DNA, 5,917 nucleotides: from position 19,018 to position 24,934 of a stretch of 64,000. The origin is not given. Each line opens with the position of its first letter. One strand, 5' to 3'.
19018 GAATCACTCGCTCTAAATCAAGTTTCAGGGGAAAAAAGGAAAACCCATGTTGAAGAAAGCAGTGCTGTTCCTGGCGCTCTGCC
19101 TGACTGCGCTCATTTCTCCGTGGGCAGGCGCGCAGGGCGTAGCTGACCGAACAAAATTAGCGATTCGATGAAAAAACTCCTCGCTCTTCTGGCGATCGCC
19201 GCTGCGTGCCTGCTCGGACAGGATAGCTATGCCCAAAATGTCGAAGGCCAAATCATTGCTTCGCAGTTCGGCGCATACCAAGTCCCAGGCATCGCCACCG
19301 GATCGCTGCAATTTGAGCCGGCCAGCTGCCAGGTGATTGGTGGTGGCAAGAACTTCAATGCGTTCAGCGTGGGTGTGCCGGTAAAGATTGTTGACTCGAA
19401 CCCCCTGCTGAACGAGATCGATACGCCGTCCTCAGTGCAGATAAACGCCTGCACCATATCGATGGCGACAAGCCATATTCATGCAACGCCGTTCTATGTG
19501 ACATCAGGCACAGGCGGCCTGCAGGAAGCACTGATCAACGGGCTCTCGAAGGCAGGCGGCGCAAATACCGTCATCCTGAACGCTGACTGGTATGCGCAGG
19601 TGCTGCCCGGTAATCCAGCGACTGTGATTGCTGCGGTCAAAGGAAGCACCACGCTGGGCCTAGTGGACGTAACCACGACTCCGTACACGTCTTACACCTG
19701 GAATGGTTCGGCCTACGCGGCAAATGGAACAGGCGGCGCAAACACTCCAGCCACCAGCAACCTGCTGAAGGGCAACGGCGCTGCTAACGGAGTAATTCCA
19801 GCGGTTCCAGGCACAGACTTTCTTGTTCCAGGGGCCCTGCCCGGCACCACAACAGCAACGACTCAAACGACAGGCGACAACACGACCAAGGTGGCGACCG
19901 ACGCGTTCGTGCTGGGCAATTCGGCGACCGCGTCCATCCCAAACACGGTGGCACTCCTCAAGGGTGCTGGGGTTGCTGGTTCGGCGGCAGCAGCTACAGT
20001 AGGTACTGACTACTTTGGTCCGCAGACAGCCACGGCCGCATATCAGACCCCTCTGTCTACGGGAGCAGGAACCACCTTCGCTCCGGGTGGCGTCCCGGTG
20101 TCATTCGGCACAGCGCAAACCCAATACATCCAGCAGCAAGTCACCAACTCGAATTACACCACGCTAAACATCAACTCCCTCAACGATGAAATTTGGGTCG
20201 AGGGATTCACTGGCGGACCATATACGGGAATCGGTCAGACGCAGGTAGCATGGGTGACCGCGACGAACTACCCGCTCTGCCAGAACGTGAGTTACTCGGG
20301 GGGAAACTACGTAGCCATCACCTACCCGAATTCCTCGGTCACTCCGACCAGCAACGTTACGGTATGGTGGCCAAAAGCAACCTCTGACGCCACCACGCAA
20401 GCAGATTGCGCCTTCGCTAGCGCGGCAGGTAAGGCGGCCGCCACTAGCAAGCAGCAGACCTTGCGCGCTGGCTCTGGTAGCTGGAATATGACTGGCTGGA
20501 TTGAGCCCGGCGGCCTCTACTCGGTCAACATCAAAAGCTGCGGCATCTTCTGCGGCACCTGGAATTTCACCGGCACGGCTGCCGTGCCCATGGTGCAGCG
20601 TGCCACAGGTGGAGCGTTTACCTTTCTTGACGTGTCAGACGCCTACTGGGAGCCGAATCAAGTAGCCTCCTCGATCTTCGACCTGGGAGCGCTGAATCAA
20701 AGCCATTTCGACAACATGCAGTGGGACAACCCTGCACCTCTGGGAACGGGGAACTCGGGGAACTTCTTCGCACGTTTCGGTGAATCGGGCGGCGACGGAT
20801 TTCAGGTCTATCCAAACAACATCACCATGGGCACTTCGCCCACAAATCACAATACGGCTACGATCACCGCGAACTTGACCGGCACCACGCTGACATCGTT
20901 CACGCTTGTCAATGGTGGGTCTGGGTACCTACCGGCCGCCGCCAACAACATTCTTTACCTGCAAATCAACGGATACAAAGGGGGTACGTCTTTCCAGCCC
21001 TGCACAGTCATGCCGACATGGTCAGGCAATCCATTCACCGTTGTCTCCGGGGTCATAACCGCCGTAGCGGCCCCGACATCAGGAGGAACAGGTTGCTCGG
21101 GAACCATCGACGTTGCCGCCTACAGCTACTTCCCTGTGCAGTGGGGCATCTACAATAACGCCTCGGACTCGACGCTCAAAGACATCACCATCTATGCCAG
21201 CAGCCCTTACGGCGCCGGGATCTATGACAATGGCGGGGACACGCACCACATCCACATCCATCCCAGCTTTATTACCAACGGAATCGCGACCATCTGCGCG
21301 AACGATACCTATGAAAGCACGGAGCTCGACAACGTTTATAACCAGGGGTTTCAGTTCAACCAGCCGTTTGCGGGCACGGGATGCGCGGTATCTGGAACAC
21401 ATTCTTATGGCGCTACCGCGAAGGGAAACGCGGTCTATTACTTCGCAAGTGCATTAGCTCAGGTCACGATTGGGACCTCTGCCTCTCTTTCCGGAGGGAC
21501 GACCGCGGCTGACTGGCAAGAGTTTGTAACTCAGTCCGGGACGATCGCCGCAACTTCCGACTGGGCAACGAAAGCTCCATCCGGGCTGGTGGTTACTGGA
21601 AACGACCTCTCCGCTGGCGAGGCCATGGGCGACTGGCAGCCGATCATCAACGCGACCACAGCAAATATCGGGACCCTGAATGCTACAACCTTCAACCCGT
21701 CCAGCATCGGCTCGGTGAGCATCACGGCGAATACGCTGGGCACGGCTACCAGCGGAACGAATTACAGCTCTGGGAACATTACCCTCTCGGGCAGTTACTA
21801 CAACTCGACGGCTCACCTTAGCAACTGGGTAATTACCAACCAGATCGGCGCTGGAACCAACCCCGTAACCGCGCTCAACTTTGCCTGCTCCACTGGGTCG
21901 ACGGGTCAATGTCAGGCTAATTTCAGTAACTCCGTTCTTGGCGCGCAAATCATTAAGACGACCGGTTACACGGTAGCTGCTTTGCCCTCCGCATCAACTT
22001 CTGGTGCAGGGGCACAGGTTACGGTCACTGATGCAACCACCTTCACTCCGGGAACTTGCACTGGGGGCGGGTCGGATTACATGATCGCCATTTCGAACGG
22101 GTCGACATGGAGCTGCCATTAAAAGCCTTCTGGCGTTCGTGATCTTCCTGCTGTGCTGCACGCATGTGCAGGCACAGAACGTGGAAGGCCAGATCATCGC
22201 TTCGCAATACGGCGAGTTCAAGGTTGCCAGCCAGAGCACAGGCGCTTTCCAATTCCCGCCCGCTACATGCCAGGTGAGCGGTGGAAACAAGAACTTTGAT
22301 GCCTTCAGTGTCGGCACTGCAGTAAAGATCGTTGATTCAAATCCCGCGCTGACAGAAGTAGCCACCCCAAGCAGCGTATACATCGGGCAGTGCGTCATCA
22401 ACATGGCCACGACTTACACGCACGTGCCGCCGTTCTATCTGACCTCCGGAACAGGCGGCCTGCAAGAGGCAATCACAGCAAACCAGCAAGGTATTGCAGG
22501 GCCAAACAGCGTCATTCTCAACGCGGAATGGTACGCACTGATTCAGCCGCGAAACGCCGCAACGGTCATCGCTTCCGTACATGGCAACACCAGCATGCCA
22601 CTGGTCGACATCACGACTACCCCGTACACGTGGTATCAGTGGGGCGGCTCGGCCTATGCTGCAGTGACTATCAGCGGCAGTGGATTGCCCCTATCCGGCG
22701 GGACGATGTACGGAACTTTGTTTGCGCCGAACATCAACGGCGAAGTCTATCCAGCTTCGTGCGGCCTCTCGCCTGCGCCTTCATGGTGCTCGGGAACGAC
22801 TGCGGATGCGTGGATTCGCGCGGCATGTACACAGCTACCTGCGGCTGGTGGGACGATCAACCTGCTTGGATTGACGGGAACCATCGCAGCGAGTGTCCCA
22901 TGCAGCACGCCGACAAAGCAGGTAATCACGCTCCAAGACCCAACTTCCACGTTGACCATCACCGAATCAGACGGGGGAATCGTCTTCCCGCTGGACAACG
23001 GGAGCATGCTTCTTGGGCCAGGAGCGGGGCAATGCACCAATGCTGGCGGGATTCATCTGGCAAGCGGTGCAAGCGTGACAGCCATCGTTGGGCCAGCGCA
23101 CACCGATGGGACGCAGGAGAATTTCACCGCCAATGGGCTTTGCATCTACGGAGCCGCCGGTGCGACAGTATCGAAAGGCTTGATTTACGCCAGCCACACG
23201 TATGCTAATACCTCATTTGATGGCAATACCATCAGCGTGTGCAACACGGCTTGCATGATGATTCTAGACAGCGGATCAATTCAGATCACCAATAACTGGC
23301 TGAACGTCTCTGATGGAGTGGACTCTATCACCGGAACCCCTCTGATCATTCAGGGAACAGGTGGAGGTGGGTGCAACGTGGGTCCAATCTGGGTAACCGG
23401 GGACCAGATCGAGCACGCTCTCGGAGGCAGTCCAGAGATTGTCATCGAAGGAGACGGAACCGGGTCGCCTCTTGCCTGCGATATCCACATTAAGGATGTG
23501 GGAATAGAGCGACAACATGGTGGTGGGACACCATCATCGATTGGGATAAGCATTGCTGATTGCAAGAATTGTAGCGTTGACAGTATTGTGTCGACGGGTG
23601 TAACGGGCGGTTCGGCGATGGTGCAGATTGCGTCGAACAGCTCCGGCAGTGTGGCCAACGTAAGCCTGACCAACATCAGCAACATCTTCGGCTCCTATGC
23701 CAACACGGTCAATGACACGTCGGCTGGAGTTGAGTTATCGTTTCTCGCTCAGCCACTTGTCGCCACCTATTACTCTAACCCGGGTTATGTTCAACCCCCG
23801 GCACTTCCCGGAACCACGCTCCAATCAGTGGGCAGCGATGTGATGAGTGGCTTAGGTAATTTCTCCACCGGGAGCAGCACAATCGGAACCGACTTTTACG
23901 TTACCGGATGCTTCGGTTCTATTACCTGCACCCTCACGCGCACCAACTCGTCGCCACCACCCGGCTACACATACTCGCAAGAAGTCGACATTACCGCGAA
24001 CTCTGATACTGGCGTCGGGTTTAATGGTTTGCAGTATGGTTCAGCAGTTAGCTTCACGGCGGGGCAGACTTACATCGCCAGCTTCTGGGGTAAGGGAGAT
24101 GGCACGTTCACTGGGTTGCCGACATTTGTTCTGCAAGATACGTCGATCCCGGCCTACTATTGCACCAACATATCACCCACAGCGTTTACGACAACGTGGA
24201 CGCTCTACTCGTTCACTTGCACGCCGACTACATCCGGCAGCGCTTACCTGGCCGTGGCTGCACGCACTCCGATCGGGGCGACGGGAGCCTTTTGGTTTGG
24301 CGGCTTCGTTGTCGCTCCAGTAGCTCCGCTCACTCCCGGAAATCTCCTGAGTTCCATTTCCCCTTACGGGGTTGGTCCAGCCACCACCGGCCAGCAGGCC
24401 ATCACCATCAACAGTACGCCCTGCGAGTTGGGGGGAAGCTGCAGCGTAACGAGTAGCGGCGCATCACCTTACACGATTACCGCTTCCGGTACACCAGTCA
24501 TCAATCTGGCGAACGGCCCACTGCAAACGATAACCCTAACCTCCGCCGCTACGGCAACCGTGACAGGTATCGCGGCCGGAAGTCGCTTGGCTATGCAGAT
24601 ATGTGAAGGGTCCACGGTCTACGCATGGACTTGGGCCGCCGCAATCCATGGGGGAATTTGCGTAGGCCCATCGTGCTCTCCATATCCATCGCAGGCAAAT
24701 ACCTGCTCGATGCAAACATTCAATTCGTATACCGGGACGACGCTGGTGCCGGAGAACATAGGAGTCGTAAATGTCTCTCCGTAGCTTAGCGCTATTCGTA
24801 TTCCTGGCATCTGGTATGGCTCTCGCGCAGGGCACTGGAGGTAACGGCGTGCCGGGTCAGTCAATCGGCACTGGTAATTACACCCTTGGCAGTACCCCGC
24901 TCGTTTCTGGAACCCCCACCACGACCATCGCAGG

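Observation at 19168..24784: Four paralogues share a ~165-aa N-terminal domain but have unrelated C-terminal bodies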

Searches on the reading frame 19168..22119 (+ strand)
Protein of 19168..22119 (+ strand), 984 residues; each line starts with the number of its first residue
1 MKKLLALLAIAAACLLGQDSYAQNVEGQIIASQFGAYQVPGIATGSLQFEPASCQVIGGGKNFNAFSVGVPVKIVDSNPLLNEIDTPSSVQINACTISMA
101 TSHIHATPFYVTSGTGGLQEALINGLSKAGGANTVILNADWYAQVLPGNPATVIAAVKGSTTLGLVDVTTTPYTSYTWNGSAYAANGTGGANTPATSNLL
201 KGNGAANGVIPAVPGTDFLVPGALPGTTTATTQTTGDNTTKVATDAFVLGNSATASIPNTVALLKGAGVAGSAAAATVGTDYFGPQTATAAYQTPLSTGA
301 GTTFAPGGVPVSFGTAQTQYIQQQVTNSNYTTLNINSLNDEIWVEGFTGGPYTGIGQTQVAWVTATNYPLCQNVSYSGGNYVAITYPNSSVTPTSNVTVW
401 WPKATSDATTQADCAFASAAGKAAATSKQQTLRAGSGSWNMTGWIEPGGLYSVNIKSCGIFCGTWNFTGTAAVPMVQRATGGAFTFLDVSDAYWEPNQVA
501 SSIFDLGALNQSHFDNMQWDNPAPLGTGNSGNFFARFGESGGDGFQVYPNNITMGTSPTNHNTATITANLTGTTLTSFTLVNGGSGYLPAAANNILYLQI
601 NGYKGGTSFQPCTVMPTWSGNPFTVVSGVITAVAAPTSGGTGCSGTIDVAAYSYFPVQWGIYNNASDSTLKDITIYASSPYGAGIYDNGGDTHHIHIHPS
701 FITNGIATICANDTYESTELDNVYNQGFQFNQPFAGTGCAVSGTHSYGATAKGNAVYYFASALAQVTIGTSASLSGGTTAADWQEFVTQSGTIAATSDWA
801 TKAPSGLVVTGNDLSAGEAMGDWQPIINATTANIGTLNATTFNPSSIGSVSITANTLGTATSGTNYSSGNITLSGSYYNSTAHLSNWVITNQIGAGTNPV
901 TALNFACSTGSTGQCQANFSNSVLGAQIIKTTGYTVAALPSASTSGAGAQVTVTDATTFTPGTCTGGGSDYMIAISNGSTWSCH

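Call 10: search_protein_families(library=pfam, proteins=[window:19168-22119:+], max_evalue=0.1)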
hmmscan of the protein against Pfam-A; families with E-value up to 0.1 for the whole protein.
window:19168-22119:+ (984 aa): 0 families

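Call 51: search_dna_similar(query=window:19168-22119:+, collection=phages, mode=protein, max_evalue=0.01, max_rows=15)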
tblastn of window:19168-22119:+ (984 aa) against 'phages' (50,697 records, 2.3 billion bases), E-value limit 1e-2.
No match.

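Call 93: search_protein_families(library=ncbifam, proteins=[window:19168-22119:+], max_evalue=0.01)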
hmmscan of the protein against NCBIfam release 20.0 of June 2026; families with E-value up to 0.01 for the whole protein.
window:19168-22119:+ (984 aa): 0 families

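Call 95: search_protein_families(library=phrogs, proteins=[window:19168-22119:+], max_evalue=0.01)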
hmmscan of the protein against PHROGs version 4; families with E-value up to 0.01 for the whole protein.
window:19168-22119:+ (984 aa): 0 families

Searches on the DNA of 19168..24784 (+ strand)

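Call 15: search_dna_similar(query=window:19168-24784:+, collection=phages, mode=distant)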
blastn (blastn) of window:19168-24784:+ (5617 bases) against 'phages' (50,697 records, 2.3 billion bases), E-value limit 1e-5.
No match.
